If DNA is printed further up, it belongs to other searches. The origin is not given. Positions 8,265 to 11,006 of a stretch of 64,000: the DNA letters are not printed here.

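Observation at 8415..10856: Unusual single-polypeptide fusion of a PglC-type phosphoglycosyl transferase to a PglF/WbpM-type UDP-sugar 4,6-dehydratase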

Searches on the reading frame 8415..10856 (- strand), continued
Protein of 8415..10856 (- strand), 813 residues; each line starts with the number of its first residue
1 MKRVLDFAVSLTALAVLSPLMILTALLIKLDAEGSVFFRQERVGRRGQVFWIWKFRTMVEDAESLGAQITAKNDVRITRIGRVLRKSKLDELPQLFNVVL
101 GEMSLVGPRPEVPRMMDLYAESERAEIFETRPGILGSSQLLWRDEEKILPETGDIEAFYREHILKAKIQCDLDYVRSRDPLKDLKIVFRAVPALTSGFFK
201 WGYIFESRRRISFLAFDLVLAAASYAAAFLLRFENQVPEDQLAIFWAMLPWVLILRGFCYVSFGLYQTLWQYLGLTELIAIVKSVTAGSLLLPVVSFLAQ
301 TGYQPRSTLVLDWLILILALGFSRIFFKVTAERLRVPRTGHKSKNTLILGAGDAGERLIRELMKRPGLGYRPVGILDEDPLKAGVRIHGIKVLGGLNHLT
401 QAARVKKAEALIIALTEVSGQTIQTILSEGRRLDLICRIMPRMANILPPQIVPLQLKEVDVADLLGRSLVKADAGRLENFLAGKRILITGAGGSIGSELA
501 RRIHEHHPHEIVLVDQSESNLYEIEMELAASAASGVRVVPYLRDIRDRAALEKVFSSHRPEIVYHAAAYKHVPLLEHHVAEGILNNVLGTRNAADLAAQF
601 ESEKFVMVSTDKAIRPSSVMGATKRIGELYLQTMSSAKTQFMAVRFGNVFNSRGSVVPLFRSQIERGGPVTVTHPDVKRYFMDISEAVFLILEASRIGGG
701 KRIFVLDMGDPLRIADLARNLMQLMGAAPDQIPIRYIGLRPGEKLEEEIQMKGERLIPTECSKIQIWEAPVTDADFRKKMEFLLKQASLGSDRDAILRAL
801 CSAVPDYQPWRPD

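Call 43: find_encoding_contigs(protein=P0036, flank=8000, max_places=2)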
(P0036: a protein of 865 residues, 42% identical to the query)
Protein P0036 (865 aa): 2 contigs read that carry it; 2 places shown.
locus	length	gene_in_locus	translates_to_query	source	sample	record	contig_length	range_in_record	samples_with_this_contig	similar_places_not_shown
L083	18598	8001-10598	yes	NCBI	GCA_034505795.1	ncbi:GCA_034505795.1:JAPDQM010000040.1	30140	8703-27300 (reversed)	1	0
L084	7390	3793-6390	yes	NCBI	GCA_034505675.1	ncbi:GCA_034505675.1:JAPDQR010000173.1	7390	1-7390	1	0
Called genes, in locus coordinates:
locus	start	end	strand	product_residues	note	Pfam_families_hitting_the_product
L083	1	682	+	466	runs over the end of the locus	PF00072:Response_reg, PF00158:Sigma54_activat, PF14532:Sigma54_activ_2, PF07728:AAA_5 (weak), PF25601:AAA_lid_14, PF02954:HTH_8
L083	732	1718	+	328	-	PF02563:Poly_export, PF22461:SLBB_2, PF10531:SLBB, PF22461:SLBB_2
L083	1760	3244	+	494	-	PF02706:Wzz, PF13807:GNVR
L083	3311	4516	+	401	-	PF18768:RNPP_C (weak), PF13424:TPR_12 (weak), PF13432:TPR_16, PF14559:TPR_19, PF13431:TPR_17 (weak), PF00515:TPR_1, PF13424:TPR_12, PF13414:TPR_11, +11 more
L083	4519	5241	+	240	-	PF10609:ParA, PF01656:CbiA (weak), PF13614:AAA_31 (faint)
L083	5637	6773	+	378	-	PF13506:Glyco_transf_21, PF00535:Glycos_transf_2, PF13641:Glyco_tranf_2_3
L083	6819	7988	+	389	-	PF00155:Aminotran_1_2 (weak), PF01041:DegT_DnrJ_EryC1, PF01212:Beta_elim_lyase (faint)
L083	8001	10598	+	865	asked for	PF02397:Bac_transf, PF13727:CoA_binding_3, PF03435:Sacchrp_dh_NADP (faint), PF01073:3Beta_HSD (weak), PF01370:Epimerase, PF02719:Polysacc_synt_2, PF04321:RmlD_sub_bind, PF16363:GDP_Man_Dehyd, +1 more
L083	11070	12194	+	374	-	PF13480:Acetyltransf_6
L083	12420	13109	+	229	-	-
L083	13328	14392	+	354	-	PF01522:Polysacc_deac_1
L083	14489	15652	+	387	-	PF13477:Glyco_trans_4_2, PF13439:Glyco_transf_4, PF13579:Glyco_trans_4_4, PF20706:GT4-conflict, PF00534:Glycos_transf_1, PF13692:Glyco_trans_1_4, PF13524:Glyco_trans_1_2 (weak)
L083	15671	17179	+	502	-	PF01943:Polysacc_synt, PF13440:Polysacc_synt_3, PF03023:MurJ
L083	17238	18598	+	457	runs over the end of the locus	PF04932:Wzy_C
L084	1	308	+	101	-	PF13414:TPR_11 (faint), PF13431:TPR_17 (faint), PF00515:TPR_1 (faint), PF07719:TPR_2 (faint)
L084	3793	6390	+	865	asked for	PF02397:Bac_transf, PF13727:CoA_binding_3, PF03435:Sacchrp_dh_NADP (faint), PF01073:3Beta_HSD (weak), PF01370:Epimerase, PF02719:Polysacc_synt_2, PF04321:RmlD_sub_bind, PF16363:GDP_Man_Dehyd, +1 more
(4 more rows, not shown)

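Call 44: find_encoding_contigs(protein=P0119, flank=8000, max_places=1)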
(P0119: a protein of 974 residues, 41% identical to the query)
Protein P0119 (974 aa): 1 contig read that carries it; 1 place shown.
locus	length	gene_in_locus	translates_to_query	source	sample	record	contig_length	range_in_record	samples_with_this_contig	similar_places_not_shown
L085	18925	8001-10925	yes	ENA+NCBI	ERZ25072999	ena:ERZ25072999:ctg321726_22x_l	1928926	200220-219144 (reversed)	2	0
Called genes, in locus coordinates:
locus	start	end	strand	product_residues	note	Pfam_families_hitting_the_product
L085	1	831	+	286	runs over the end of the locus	-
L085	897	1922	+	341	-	PF00535:Glycos_transf_2, PF13641:Glyco_tranf_2_3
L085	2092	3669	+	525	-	PF01408:GFO_IDH_MocA, PF02894:GFO_IDH_MocA_C, PF22725:GFO_IDH_MocA_C3, PF25084:LbH_EIF2B, PF00132:Hexapep, PF14602:Hexapep_2 (faint), PF25087:GMPPB_C, PF00132:Hexapep (weak)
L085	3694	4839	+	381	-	PF01041:DegT_DnrJ_EryC1, PF01212:Beta_elim_lyase (weak)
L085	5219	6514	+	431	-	PF13483:Lactamase_B_3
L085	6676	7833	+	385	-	PF00155:Aminotran_1_2, PF01041:DegT_DnrJ_EryC1, PF01053:Cys_Met_Meta_PP (weak)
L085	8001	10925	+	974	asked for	PF02397:Bac_transf, PF13727:CoA_binding_3, PF01073:3Beta_HSD, PF01370:Epimerase, PF02719:Polysacc_synt_2, PF04321:RmlD_sub_bind, PF16363:GDP_Man_Dehyd, PF00072:Response_reg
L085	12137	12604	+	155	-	PF02397:Bac_transf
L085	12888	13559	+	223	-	PF02563:Poly_export, PF10531:SLBB, PF22461:SLBB_2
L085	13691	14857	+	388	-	PF02563:Poly_export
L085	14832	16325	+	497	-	-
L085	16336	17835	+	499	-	PF13191:AAA_16 (weak), PF13401:AAA_22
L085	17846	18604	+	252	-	-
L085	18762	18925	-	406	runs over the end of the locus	PF10082:BBP2_2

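Call 45: predict_structure(alignment_id=A1)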
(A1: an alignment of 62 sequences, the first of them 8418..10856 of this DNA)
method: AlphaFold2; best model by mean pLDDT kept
length: 813 residues; sequences in the alignment: 62
mean_pLDDT: 90.4   pTM: 0.60
mean pLDDT of the five models: 90.4, 90.3, 90.0, 89.2, 88.6
residues with pLDDT >= 90: 542; 70-90: 239; 50-70: 28; < 50: 4
segments of 3 or more residues with pLDDT < 50: 336-339
pLDDT, mean of each block of 10 residues (from residue 1): 93 93 94 91 94 94 84 88 90 96 94 91 93 91 83 88 93 89 87 67 74 94 98 96 96 95 79 78 96 89 92 97 87 58 90 91 88 95 90 95 96 90 90 93 73 85 78 88 98 96 96 97 94 84 98 98 94 90 97 98 97 93 96 93 93 86 94 94 91 92 91 92 88 92 87 86 86 91 97 95 92 65
secondary structure, 60 per line:
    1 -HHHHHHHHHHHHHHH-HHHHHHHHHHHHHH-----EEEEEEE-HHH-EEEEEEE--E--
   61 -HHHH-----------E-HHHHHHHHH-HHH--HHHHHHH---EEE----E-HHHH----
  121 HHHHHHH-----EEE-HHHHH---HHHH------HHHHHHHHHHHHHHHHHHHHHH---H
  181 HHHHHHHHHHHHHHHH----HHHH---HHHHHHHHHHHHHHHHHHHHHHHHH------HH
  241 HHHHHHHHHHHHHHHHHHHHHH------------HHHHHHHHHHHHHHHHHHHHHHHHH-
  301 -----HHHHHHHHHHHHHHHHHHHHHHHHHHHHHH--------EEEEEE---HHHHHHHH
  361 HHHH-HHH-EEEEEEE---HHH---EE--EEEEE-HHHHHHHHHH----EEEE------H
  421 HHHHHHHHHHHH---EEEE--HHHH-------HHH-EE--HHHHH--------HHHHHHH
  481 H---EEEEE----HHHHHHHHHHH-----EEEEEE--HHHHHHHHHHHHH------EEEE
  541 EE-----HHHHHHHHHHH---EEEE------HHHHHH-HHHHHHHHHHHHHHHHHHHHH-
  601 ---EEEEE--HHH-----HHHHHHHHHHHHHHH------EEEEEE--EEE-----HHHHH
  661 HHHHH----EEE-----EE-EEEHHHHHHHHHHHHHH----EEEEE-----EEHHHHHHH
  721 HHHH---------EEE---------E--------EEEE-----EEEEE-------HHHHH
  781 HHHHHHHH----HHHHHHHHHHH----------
elements in order (helices of 4 or more, strands of 3 or more residues): H2-16 H18-31 E37-43 E49-55 H62-65 H79-87 H94-100 E104-106 H113-116 H121-127 E133-135 H137-141 H145-148 H155-176 H180-196 H201-204 H208-232 H239-262 H275-299 H306-335 E344-349 H353-364 E370-376 E390-394 H396-405 E410-413 H420-432 E436-439 H442-445 H461-465 H474-481 E485-489 H494-504 E510-515 H518-530 E537-542 H548-558 E562-565 H572-577 H579-599 E604-608 H619-633 E640-645 E648-650 H656-665 E670-672 E681-683 H684-697 E702-706 H714-724 E734-736 E755-758 E764-768 H776-788 H793-803

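Call 46: search_protein_representatives(protein=window:8418-10856:-)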
Query: 813 residues. Proteins with E-value up to 0.001 (for the whole library): 92906; up to 1e-10: 61579; up to 1e-30: 10937. The best 150 are listed.
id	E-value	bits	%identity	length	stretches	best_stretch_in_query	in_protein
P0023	6.4e-278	940.8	54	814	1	1-812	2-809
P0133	2.2e-209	714.2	45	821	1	1-786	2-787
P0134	1.9e-205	701.1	46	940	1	2-810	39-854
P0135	4.3e-204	696.6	49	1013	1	189-812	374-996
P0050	6.5e-184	629.9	40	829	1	2-791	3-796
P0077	1.5e-175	602.3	43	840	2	2-636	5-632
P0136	4.0e-175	600.9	42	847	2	222-807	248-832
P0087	5.9e-174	597.0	42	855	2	195-807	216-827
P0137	9.6e-174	596.3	41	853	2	207-811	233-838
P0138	2.2e-170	585.2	41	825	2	190-800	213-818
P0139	5.3e-168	577.3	41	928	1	2-805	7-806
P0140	7.4e-168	576.8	40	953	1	1-764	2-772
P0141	4.6e-166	570.9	38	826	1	1-807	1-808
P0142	3.8e-165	567.9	43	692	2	335-811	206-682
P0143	5.2e-164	564.1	40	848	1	1-809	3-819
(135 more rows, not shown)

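Call 50: fold_search(model_id=the predicted structure, library=pdb)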
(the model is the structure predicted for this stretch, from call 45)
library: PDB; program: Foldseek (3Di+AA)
matches with E <= 10: 1933; with E <= 0.001: 1167
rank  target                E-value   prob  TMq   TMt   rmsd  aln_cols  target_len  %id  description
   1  5bjx_A                1.2e-32  1.00  0.40  0.94   2.0       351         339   40  X-ray structure of the PglF 4,6-dehydratase from campylobacter jejuni, variant T395V, in complex with UDP (released 2017-11-08)
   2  5bjw_A                2.9e-32  1.00  0.40  0.95   2.0       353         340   40  X-ray structure of the PglF 4,6-dehydratase from campylobacter jejuni, T595S variant, in complex with UDP (released 2017-11-08)
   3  5bjw_B                5.7e-32  1.00  0.40  0.94   2.1       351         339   40  X-ray structure of the PglF 4,6-dehydratase from campylobacter jejuni, T595S variant, in complex with UDP (released 2017-11-08)
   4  5bjy_A                7.8e-32  1.00  0.40  0.94   2.1       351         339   40  x-ray structure of the PglF 4,5-dehydratase from campylobacter jejuni, variant M405Y, in complex with UDP (released 2017-11-08)
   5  5bjx_B                1.3e-31  1.00  0.40  0.95   2.0       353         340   39  X-ray structure of the PglF 4,6-dehydratase from campylobacter jejuni, variant T395V, in complex with UDP (released 2017-11-08)
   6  5bju_B                1.4e-31  1.00  0.40  0.95   2.0       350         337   39  X-ray structure of the PglF dehydratase from Campylobacter jejuni in complex with UDP and NAD(H) (released 2017-11-08)
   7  5bjv_A                1.7e-31  1.00  0.40  0.94   2.1       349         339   40  X-ray structure of the PglF UDP-N-acetylglucosamine 4,6-dehydratase from Campylobacterjejuni, D396N/K397A variant in c (released 2017-11-08)
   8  5bjv_B                2.2e-31  1.00  0.40  0.94   2.0       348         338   39  X-ray structure of the PglF UDP-N-acetylglucosamine 4,6-dehydratase from Campylobacterjejuni, D396N/K397A variant in c (released 2017-11-08)
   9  5bju_A                3.3e-31  1.00  0.40  0.95   2.0       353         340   40  X-ray structure of the PglF dehydratase from Campylobacter jejuni in complex with UDP and NAD(H) (released 2017-11-08)
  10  6bwc_D                2.7e-21  1.00  0.33  0.82   2.0       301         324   31  X-ray structure of Pen from Bacillus thuringiensis (released 2018-01-17)
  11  6bwc_C                4.6e-21  1.00  0.33  0.81   2.1       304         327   30  X-ray structure of Pen from Bacillus thuringiensis (released 2018-01-17)
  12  6bwc_A                5.4e-21  1.00  0.33  0.81   2.4       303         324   31  X-ray structure of Pen from Bacillus thuringiensis (released 2018-01-17)
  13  6bwc_B                1.1e-20  1.00  0.34  0.84   2.8       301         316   30  X-ray structure of Pen from Bacillus thuringiensis (released 2018-01-17)
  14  6bwc_F                1.7e-20  1.00  0.33  0.82   2.9       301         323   30  X-ray structure of Pen from Bacillus thuringiensis (released 2018-01-17)
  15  6bwc_E                3.1e-20  1.00  0.34  0.83   2.7       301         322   30  X-ray structure of Pen from Bacillus thuringiensis (released 2018-01-17)
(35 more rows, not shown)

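Call 72: find_encoding_contigs(protein=P0001, flank=3000, max_places=4)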
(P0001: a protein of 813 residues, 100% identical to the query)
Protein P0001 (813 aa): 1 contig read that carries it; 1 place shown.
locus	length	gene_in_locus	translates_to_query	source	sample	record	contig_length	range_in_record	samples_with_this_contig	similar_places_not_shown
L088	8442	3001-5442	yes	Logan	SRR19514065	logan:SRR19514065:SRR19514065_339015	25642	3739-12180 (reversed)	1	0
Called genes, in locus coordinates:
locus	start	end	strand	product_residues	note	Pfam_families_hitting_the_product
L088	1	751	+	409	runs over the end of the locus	PF13579:Glyco_trans_4_4, PF00534:Glycos_transf_1, PF13692:Glyco_trans_1_4, PF13524:Glyco_trans_1_2 (weak)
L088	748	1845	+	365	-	PF02350:Epimerase_2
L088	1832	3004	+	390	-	PF01041:DegT_DnrJ_EryC1, PF00155:Aminotran_1_2 (weak), PF01212:Beta_elim_lyase (faint)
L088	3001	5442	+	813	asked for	PF02397:Bac_transf, PF13727:CoA_binding_3, PF00106:adh_short (weak), PF01370:Epimerase, PF02719:Polysacc_synt_2, PF04321:RmlD_sub_bind, PF08659:KR (weak), PF16363:GDP_Man_Dehyd, +2 more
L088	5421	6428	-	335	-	PF01571:GCV_T, PF08669:GCV_T_C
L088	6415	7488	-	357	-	PF00730:HhH-GPD, PF14815:NUDIX_4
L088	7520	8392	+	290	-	PF02129:Peptidase_S15, PF00561:Abhydrolase_1 (weak), PF12146:Hydrolase_4, PF20434:BD-FAE (faint)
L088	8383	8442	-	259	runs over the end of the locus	PF00459:Inositol_P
